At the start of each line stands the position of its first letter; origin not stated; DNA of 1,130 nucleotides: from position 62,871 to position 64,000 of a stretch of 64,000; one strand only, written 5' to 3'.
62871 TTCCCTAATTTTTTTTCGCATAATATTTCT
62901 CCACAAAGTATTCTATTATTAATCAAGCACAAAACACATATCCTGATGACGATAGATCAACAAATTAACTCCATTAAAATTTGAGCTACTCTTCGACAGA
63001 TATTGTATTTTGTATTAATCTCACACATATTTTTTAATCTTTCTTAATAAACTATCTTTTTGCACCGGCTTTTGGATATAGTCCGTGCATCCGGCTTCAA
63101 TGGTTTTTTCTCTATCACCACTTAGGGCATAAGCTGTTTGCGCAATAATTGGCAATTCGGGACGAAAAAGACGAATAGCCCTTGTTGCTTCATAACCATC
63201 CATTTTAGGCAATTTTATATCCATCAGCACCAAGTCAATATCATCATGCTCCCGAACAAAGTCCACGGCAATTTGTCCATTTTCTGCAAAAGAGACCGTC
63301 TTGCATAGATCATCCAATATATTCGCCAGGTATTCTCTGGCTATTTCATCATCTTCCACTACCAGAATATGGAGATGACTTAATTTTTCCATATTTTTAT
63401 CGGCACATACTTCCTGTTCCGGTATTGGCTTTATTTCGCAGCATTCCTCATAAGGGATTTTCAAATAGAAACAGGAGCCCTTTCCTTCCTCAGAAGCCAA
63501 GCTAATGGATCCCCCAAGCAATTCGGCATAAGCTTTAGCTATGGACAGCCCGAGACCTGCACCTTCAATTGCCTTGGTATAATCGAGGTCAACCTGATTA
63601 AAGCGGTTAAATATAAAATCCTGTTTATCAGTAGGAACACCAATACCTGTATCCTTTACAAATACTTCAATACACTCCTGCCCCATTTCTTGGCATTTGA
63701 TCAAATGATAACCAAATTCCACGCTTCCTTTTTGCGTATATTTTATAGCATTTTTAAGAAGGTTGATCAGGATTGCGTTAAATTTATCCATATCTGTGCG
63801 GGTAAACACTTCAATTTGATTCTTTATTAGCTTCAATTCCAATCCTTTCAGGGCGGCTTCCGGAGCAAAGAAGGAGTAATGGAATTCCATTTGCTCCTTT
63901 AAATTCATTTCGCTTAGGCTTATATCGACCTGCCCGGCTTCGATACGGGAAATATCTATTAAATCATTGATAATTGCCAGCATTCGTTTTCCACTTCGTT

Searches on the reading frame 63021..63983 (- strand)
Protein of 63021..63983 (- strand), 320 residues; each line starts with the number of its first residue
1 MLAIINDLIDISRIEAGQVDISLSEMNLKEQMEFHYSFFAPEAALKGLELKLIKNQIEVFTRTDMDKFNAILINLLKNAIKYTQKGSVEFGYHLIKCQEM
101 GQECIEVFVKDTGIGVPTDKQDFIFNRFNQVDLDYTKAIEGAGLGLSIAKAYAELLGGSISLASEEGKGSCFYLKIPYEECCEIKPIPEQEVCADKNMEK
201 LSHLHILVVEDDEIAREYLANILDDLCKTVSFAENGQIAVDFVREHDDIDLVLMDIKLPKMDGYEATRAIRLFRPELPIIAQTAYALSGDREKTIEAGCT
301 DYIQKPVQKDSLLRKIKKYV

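Call 64: search_protein_families(library=pfam, proteins=[window:63021-63983:-], max_evalue=0.001)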
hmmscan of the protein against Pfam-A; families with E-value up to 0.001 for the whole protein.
window:63021-63983:- (320 aa): 2 families
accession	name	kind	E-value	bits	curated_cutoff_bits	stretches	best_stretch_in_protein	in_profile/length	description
PF00072.30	Response_reg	-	1.4e-26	93.3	30.2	1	206-316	1-110/111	Response regulator receiver domain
PF02518.31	HATPase_c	-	1.4e-23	83.9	26.4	1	65-179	3-110/111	Histidine kinase-, DNA gyrase B-, and HSP90-like ATPase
